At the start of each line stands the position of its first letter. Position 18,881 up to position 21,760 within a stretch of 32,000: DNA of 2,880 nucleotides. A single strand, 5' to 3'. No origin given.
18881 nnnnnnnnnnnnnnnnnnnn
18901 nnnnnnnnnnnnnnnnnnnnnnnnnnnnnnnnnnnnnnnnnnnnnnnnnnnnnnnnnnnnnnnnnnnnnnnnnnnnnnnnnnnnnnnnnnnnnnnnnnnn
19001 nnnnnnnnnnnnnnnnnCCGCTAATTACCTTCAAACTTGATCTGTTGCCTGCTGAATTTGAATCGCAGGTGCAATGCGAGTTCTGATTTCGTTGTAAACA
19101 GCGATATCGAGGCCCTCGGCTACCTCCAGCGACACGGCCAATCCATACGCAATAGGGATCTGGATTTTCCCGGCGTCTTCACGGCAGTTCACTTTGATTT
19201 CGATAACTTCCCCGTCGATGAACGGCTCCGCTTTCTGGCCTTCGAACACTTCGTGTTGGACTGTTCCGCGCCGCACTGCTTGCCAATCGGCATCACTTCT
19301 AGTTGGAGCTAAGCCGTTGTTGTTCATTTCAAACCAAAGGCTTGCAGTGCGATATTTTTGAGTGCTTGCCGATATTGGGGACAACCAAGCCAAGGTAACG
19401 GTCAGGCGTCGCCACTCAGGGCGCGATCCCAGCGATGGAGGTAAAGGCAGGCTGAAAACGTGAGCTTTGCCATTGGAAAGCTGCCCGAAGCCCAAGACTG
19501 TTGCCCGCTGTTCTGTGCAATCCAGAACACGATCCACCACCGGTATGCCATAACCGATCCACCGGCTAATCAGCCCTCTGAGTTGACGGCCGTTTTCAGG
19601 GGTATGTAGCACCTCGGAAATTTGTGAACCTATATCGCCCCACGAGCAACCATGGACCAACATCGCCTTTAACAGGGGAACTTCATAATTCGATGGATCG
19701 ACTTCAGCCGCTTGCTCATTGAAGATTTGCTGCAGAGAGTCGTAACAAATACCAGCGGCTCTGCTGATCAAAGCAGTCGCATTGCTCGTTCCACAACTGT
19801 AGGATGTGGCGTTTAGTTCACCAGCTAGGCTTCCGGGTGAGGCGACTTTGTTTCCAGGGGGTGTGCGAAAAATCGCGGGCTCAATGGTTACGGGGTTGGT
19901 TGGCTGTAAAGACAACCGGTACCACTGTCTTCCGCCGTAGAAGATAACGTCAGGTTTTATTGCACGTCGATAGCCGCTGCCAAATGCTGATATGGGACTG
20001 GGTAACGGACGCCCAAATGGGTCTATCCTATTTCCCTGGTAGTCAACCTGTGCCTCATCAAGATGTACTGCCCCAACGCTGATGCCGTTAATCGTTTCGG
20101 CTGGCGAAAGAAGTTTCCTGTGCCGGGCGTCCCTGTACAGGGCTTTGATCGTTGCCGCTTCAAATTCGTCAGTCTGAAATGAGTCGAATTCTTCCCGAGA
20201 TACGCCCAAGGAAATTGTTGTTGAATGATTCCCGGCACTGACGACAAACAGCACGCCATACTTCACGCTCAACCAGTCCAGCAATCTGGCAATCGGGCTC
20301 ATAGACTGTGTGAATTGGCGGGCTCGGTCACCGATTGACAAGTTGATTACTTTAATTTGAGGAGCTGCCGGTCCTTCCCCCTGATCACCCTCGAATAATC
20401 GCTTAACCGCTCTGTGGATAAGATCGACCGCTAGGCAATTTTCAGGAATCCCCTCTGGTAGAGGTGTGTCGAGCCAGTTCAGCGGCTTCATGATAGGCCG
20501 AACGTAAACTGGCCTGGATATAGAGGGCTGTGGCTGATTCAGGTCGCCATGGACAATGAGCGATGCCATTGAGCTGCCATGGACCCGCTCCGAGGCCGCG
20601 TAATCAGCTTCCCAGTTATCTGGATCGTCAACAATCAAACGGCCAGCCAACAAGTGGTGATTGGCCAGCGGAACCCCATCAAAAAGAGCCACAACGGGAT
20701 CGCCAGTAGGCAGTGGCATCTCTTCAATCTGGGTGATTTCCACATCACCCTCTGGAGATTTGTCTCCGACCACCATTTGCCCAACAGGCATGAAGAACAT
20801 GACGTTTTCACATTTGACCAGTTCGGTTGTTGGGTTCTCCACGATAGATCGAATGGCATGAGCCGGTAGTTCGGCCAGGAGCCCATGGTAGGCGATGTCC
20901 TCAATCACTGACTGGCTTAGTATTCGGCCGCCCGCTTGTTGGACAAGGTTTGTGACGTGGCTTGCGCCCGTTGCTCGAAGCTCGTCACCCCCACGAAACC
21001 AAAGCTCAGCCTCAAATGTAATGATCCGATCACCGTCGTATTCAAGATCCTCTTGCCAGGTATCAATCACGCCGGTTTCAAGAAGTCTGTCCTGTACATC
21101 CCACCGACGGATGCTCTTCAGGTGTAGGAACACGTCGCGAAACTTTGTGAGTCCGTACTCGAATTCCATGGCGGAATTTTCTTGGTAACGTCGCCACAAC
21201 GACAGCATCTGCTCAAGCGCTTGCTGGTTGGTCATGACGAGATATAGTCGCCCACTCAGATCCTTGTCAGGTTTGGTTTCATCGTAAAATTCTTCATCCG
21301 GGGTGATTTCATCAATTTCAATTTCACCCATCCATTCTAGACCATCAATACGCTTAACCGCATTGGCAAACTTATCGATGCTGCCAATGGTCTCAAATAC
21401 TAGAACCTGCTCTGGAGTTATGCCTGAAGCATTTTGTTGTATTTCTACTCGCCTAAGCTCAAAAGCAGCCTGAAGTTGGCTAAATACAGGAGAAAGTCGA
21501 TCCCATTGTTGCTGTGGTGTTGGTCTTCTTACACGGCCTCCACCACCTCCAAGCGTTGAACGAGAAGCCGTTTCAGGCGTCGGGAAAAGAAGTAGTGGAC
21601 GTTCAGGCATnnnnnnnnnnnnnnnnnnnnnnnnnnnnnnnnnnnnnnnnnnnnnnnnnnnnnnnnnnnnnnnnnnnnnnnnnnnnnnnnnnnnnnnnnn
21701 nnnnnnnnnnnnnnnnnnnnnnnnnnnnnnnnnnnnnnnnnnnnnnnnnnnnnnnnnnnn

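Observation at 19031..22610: ATPase-subtilase pair with IetAS-like architecture, intact catalytic motifs and a large unassigned N-terminal region on the protease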

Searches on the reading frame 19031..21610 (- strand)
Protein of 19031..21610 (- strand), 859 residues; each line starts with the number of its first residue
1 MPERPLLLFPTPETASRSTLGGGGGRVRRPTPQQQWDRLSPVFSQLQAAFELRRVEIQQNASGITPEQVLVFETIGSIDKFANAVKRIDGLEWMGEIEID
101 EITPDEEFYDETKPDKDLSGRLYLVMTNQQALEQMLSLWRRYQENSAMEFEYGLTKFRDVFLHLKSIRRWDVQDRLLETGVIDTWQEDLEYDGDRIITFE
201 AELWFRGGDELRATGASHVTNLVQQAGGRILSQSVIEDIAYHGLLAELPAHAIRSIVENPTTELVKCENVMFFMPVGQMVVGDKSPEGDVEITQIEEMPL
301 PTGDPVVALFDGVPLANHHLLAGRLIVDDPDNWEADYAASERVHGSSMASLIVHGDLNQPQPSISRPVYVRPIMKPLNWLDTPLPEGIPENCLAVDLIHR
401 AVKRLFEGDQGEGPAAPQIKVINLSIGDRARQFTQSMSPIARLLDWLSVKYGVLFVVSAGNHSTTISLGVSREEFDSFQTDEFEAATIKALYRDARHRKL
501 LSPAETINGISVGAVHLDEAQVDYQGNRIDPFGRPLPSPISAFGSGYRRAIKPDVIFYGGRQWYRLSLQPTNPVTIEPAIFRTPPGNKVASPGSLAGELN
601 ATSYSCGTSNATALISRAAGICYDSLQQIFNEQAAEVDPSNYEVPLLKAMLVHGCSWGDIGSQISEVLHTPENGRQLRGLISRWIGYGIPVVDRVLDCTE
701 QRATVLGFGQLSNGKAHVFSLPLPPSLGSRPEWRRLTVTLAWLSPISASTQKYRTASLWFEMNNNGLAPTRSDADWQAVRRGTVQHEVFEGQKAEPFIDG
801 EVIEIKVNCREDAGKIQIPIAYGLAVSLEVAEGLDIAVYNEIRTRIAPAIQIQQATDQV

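Call 5: search_protein_families(library=pfam, proteins=[window:19031-21610:-], max_evalue=0.01)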
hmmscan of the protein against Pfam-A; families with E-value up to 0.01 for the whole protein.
window:19031-21610:- (859 aa): 1 family
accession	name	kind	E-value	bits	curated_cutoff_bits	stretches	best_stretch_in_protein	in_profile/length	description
PF00082.27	Peptidase_S8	-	2e-16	60.6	21.8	1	306-653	5-271/288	Subtilase family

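Call 6: search_protein_families(library=padloc, proteins=[window:19031-21610:-], max_evalue=0.001)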
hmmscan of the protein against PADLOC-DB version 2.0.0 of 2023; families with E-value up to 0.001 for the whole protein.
window:19031-21610:- (859 aa): 8 families
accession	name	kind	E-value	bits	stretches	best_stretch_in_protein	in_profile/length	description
PDLC04233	IetS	-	0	1139.8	1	1-854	1-852/855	-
PDLC04234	IetS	-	4.5e-244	809.6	1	1-657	1-656/656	-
PDLC02197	IetS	-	3.5e-23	79.8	1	252-730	204-597/749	-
PDLC02198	IetS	-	1.5e-22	77.4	1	293-763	240-675/795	-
PDLC02199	IetS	-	2.9e-20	70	1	341-562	347-542/826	-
PDLC02200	IetS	-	7.5e-15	52.1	1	415-561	369-490/780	-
PDLC02201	IetS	-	1.3e-14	51.4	2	489-730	395-588/781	-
PDLC02202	IetS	-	5.9e-09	32.7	1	416-561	393-500/780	-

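Call 7: search_protein_families(library=ncbifam, proteins=[window:19031-21610:-], max_evalue=0.01)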
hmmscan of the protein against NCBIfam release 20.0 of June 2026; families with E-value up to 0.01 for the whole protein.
window:19031-21610:- (859 aa): 1 family
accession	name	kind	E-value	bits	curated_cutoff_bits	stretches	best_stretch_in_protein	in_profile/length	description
NF042956.1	IteS_antiphage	equivalog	1.2e-21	76.7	900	1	250-655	201-533/747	S8 family anti-phage peptidase IteS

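Call 12: find_homologous_proteins(query=window:19031-21610:-, max_evalue=0.00001)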
Query window:19031-21610:- (859 aa): 4064 proteins with E <= 0.00001 among 8000 candidates; the best 120 are listed.
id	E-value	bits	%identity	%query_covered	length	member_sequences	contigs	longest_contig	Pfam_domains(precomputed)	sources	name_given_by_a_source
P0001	0.0e+0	1973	100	100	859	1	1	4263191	PF00082.28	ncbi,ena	-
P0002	0.0e+0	1833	92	100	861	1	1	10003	PF00082.28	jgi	jgi:hypothetical protein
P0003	0.0e+0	1833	92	100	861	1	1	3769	PF00082.28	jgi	-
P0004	0.0e+0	1826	92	100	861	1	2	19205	PF00082.28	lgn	-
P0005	0.0e+0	1820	92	100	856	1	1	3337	PF00082.28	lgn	-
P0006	0.0e+0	1786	90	100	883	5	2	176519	PF00082.28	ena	-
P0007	0.0e+0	1767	90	100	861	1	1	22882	PF00082.28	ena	-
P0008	0.0e+0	1767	89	100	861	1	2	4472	PF00082.28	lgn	-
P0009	0.0e+0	1767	89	100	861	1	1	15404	PF00082.28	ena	-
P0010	0.0e+0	1766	90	100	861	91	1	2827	PF00082.28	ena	-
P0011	0.0e+0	1762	89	100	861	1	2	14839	PF00082.28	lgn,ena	-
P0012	0.0e+0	1761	89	100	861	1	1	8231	PF00082.28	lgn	-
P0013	0.0e+0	1752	88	100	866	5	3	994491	PF00082.28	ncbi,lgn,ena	-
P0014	0.0e+0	1749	87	100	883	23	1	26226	PF00082.28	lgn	-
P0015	0.0e+0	1745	88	100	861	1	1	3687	PF00082.28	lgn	-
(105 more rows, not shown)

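Call 14: find_related_loci(query=A1, collection=genome_contigs, flank=10000)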
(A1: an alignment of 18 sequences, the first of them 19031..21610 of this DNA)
Query A1 (859 aa) in genome_contigs; peptide patterns used: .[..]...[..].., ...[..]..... (x = any residue, [..] = any of these).
599 stretches matched a pattern (row limit reached: there are more); 465 encode a relative of the query (tblastn E <= 1e-3); the best 80 are kept; 80 distinct loci.
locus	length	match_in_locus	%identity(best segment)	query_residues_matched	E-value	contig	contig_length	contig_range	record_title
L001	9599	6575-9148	91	1-858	0e+0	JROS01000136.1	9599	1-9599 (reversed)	Desulfobulbus sp. Tol-SR contig_790, whole genome shotgun sequence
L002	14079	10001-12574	89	1-858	0e+0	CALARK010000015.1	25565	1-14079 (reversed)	MAG TPA_asm: uncultured Sterolibacteriaceae bacterium isolate SRR3330210_bin.54_CONCOCT_v1.1_MAG genome assembly, contig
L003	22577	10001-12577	88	1-859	0e+0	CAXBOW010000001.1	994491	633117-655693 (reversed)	MAG TPA_asm: uncultured Haliea sp. isolate ERR2762188_binner12_Refined_25 genome assembly, contig: ERZ3421808.2, whole g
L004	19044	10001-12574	90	1-858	0e+0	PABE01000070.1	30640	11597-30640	MAG: Porticoccaceae bacterium isolate NAT127 MHASMcontig_921513, whole genome shotgun sequence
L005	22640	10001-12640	78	1-858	0e+0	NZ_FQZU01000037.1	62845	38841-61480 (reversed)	Desulfatibacillum alkenivorans DSM 16219, whole genome shotgun sequence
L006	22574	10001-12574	79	1-857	0e+0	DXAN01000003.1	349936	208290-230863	MAG TPA_asm: Candidatus Mailhella merdigallinarum isolate CHK186-16707 CHK186__C40484_L349936_SAMEA5754830, whole genome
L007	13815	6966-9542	77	1-857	0e+0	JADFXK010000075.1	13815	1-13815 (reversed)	MAG: Deltaproteobacteria bacterium isolate nDJH13bin5 nDJH13_bin5_NODE_75_length_13815_cov_4.175190, whole genome shotgu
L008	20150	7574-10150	88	1-859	0e+0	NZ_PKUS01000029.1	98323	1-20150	Pseudohalioglobus lutimaris strain HF004 contig29, whole genome shotgun sequence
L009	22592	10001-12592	75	1-858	0e+0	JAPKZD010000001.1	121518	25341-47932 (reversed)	MAG: Candidatus Aminicenantes bacterium isolate LacPavin_0419_WC70L_MAG_62_11 LacPavin_0419_WC70L_scaffold_25011, whole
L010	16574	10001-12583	75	1-858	0e+0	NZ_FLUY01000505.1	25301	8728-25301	Candidatus Thiosymbion oneisti isolate LOsNLC13024, whole genome shotgun sequence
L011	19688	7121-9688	73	1-858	0e+0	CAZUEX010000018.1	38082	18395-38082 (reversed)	MAG TPA_asm: uncultured Leptospiraceae bacterium isolate SRP144015_co1_57 genome assembly, contig: NODE_564_length_38082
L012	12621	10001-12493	77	1-831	0e+0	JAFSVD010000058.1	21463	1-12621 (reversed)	MAG: Desulfovibrio sp. isolate RGIG3502 Goat_Rumen.Co__c2490031, whole genome shotgun sequence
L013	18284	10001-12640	77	1-858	0e+0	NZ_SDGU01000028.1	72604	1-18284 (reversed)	Chlorobaculum sp. 24CR NODE_28_length_72508_cov_28.248772, whole genome shotgun sequence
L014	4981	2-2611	69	10-857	0e+0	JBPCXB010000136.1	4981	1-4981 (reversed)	MAG: Gammaproteobacteria bacterium isolate MAG_seacave_119 S1Ck127_12406510, whole genome shotgun sequence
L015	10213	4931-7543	68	1-858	0e+0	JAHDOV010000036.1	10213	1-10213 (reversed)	MAG: Deltaproteobacteria bacterium isolate SL3-B22.2 k141_112955, whole genome shotgun sequence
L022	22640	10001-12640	85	1-858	0e+0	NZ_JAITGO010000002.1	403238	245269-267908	MAG: Desulfobulbus sp. isolate Pc512_bin139 k119_956990, whole genome shotgun sequence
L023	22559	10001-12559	59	1-853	0e+0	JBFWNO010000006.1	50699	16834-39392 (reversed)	MAG: Planctomycetota bacterium isolate CA_2019_TPBF_114 NODE_4465_length_50699_cov_5.139484_TPBF, whole genome shotgun s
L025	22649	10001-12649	58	1-856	0e+0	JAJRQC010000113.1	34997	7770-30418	MAG: Deltaproteobacteria bacterium isolate Dive100_bin10.32 k141_613601, whole genome shotgun sequence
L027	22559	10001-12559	57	1-853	0e+0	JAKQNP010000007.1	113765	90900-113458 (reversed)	MAG: bacterium isolate USDV_metabat.15 k141_1235592, whole genome shotgun sequence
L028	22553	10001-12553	59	3-853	0e+0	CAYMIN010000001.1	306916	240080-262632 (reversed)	MAG TPA_asm: uncultured Armatimonadia bacterium isolate binchicken_co334_45 genome assembly, contig: NODE_10_length_3069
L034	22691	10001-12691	54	1-853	0e+0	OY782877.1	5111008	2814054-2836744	MAG: Candidatus Hydrogenedentes bacterium isolate 28e603e2-5466-4732-bb1a-a7370d5bccbd genome assembly, chromosome: 1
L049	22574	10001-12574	50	1-853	0e+0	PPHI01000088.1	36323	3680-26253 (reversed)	Rhodopirellula baltica strain BR-MGV Assembly_2_54_len:36323, whole genome shotgun sequence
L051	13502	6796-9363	47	1-853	0e+0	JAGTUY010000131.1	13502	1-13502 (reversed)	MAG: Desulfosarcina sp. isolate SH-MAG93 SH-MAG93_contig_000131, whole genome shotgun sequence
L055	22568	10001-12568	48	1-852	0e+0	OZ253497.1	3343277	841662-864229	MAG: Dehalococcoidia bacterium isolate 26888d32-e7c5-4b4d-ad7e-377fcaf888ab genome assembly, chromosome: 1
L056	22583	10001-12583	46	1-853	0e+0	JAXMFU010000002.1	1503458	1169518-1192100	MAG: Candidatus Competibacteraceae bacterium isolate STL-PRO95 C1.169.fa-2, whole genome shotgun sequence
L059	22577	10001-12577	47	3-852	0e+0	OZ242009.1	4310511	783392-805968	MAG: Dehalococcoidia bacterium isolate 899261b6-bc8c-404b-9ed8-1f9bb82080cc genome assembly, chromosome: 1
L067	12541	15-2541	70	30-858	0e+0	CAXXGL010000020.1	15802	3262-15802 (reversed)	MAG: Geopsychrobacteraceae bacterium isolate 8b9bb483-88ce-455b-a6f7-e8eba1be465c genome assembly, contig: contig_20, wh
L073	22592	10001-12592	71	1-859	0e+0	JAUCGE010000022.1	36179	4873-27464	Desulfobacterales bacterium HSG16 NODE_25_length_36179, whole genome shotgun sequence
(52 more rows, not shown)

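Call 17: find_encoding_contigs(protein=P0001, flank=10000, max_places=3)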
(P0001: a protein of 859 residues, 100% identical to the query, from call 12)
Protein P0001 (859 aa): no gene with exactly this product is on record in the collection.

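Call 20: search_protein_families(library=padloc, proteins=[L004:12594-15521:+, L022:12660-15569:+, L005:12660-15497:+, L009:12612-13697:+, L009:13664-15382:+, L025:13076-14740:+], max_evalue=0.001)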
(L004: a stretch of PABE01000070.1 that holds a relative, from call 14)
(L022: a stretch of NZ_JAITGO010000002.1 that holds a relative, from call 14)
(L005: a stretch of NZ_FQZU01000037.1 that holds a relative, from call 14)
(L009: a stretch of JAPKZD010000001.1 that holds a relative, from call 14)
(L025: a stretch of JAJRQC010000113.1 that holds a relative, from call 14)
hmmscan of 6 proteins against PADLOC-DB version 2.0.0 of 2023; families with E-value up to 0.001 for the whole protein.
L004:12594-15521:+ (975 aa): 51 families (the best 25 are shown)
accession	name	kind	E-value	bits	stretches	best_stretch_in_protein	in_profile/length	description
PDLC02500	BrxHI|BrxHII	-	0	1647.6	1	3-964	5-929/933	BrxHI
PDLC02621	DrmD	-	1.7e-99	332.5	1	78-615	102-641/1040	DrmD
PDLC00659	HmaA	-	1e-84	283.3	1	89-659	96-670/1176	SNF2 helicase / DEAD-box helicase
PDLC02504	BrxHI|BrxHII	-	7e-80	267.2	1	99-644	111-625/971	BrxHII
PDLC02572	DrmA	-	2.9e-74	248.6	1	77-608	98-631/1043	DrmA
PDLC02620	DrmD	-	3.7e-73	245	1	94-669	96-650/1060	DrmD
PDLC02632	DrmD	-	2.2e-65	219.4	1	76-603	102-629/662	DrmD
PDLC02623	DrmD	-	3.6e-63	211.7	2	354-677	413-698/1040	DrmD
PDLC02619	DrmD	-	1.3e-59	200.2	2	93-539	28-450/872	DrmD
PDLC02633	DrmD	-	7.3e-59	197.5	1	75-610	103-641/839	DrmD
PDLC02634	DrmD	-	2.7e-51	172.4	1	97-677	91-667/900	DrmD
PDLC02843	DpdE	-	7.8e-49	164.4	3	99-168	160-229/1091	DpdE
PDLC02840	DpdE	-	7.2e-46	155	3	466-628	522-687/1091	DpdE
PDLC02624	DrmD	-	9e-39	131.5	1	135-602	2-469/652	DrmD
PDLC02853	DpdE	-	1.4e-37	127.2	1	95-637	95-639/985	DpdE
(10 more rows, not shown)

L022:12660-15569:+ (969 aa): 54 families (the best 25 are shown)
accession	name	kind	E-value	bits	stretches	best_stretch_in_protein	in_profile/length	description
PDLC02500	BrxHI|BrxHII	-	0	1641.5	1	3-966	5-931/933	BrxHI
PDLC02621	DrmD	-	6.3e-101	337.2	1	80-615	104-641/1040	DrmD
PDLC00659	HmaA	-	2.6e-87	291.8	1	88-657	95-668/1176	SNF2 helicase / DEAD-box helicase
PDLC02504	BrxHI|BrxHII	-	4.3e-82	274.5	1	87-644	99-625/971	BrxHII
PDLC02572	DrmA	-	1.3e-76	256.4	1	79-607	100-630/1043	DrmA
PDLC02620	DrmD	-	7.1e-75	250.7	2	238-681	213-662/1060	DrmD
PDLC02632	DrmD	-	8.3e-67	224.1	1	78-603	104-629/662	DrmD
PDLC02623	DrmD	-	8.6e-63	210.5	2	355-645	414-669/1040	DrmD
PDLC02619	DrmD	-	2.3e-60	202.7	2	93-545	28-456/872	DrmD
PDLC02633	DrmD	-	4.5e-60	201.5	1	75-610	103-641/839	DrmD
PDLC02634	DrmD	-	6.5e-51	171.1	1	96-677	90-667/900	DrmD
PDLC02843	DpdE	-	5.6e-50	168.2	3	93-168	154-229/1091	DpdE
PDLC02840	DpdE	-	1.1e-44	151.1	3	419-628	468-687/1091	DpdE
PDLC02624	DrmD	-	7.8e-40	135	1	135-604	2-471/652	DrmD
PDLC02853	DpdE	-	2e-38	130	2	96-310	96-295/985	DpdE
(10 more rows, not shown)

L005:12660-15497:+ (945 aa): 53 families (the best 25 are shown)
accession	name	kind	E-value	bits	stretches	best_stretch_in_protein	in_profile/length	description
PDLC02500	BrxHI|BrxHII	-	0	1557.3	1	5-943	7-931/933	BrxHI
PDLC02621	DrmD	-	5.1e-98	327.6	1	73-643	105-687/1040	DrmD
PDLC02504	BrxHI|BrxHII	-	1.4e-84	282.8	2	236-667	226-656/971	BrxHII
PDLC00659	HmaA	-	7.3e-83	277.1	3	422-653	440-677/1176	SNF2 helicase / DEAD-box helicase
PDLC02620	DrmD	-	1.1e-79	266.6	2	238-670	213-664/1060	DrmD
PDLC02572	DrmA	-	4.8e-73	244.6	1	17-590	49-626/1043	DrmA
PDLC02632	DrmD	-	2.5e-67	225.8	1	67-589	100-628/662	DrmD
PDLC02623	DrmD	-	8.2e-62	207.2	2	355-669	414-703/1040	DrmD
PDLC02619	DrmD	-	1e-58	197.2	3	523-642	471-589/872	DrmD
PDLC02633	DrmD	-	2.9e-57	192.2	1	61-615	96-658/839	DrmD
PDLC02634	DrmD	-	1.3e-49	166.8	2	235-667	201-670/900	DrmD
PDLC02843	DpdE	-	9.3e-44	147.6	3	84-158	154-228/1091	DpdE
PDLC02840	DpdE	-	1e-42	144.5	3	90-163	161-241/1091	DpdE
PDLC02624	DrmD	-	3.6e-37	126.2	1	126-588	2-468/652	DrmD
PDLC02853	DpdE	-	1.1e-36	124.3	2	236-625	213-640/985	DpdE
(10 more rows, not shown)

L009:12612-13697:+ (361 aa): 36 families (the best 25 are shown)
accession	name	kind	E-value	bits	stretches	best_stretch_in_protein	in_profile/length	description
PDLC02500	BrxHI|BrxHII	-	8.9e-180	598.3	1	3-345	5-333/933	BrxHI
PDLC02621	DrmD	-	1.4e-46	157.2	1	55-342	86-359/1040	DrmD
PDLC00659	HmaA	-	5.3e-40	135.1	2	59-165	75-182/1176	SNF2 helicase / DEAD-box helicase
PDLC02572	DrmA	-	1.4e-37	127.2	1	45-342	75-356/1043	DrmA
PDLC02632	DrmD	-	8.9e-34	115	1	66-342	99-359/662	DrmD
PDLC02622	DrmD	-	8.1e-32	108.6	1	67-342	99-358/422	DrmD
PDLC02843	DpdE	-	6.9e-31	105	2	83-158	153-228/1091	DpdE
PDLC02620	DrmD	-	1.4e-30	104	2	85-168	96-180/1060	DrmD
PDLC02840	DpdE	-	6.4e-29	98.9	2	85-163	156-241/1091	DpdE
PDLC02633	DrmD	-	1.3e-27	94.1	1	64-338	99-358/839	DrmD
PDLC02504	BrxHI|BrxHII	-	4.3e-27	92.4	2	235-340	225-331/971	BrxHII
PDLC02844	DpdE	-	2.3e-24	83.4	2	85-164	150-230/1074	DpdE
PDLC02846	DpdE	-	2e-23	80.3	2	83-160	156-237/1034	DpdE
PDLC02623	DrmD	-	1.3e-22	77.5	1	55-304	69-299/1040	DrmD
PDLC02634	DrmD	-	5.9e-22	75.3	2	39-158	40-161/900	DrmD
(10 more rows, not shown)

L009:13664-15382:+ (572 aa): 52 families (the best 25 are shown)
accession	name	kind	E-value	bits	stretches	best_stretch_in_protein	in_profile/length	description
PDLC02500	BrxHI|BrxHII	-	6.6e-269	893.3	1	1-569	362-930/933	BrxHI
PDLC02621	DrmD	-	4.9e-43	145.5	1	5-298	393-718/1040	DrmD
PDLC02504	BrxHI|BrxHII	-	3e-39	132.7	1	7-294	368-660/971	BrxHII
PDLC02620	DrmD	-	5.8e-38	128.5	1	8-297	363-664/1060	DrmD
PDLC02619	DrmD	-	3e-37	126.2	2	151-271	472-591/872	DrmD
PDLC02623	DrmD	-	1.2e-35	120.6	1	8-297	436-704/1040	DrmD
PDLC00659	HmaA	-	1.1e-33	114.3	1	73-281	464-678/1176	SNF2 helicase / DEAD-box helicase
PDLC02572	DrmA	-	2.2e-28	96.7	1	12-218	397-627/1043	DrmA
PDLC02633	DrmD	-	1.3e-26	90.9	1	70-243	473-659/839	DrmD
PDLC02632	DrmD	-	1.3e-24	84.6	1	13-217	401-629/662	DrmD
PDLC02634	DrmD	-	3.1e-23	79.6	1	10-292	357-668/900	DrmD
PDLC02625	DrmD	-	1.3e-22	78.2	1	89-224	236-381/792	DrmD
PDLC02193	PLD_Helicase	-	3.8e-21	73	1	155-249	739-835/905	-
PDLC02840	DpdE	-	3e-19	66.8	1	80-242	522-687/1091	DpdE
PDLC02624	DrmD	-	9.3e-17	58.7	1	73-216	316-469/652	DrmD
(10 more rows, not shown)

L025:13076-14740:+ (554 aa): 2 families
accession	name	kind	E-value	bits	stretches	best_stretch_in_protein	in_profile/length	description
PDLC02357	AbiU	-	1.3e-51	174.4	1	36-535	27-520/537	AbiU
PDLC02207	MzaE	-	7.7e-15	52.5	1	225-376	232-384/598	-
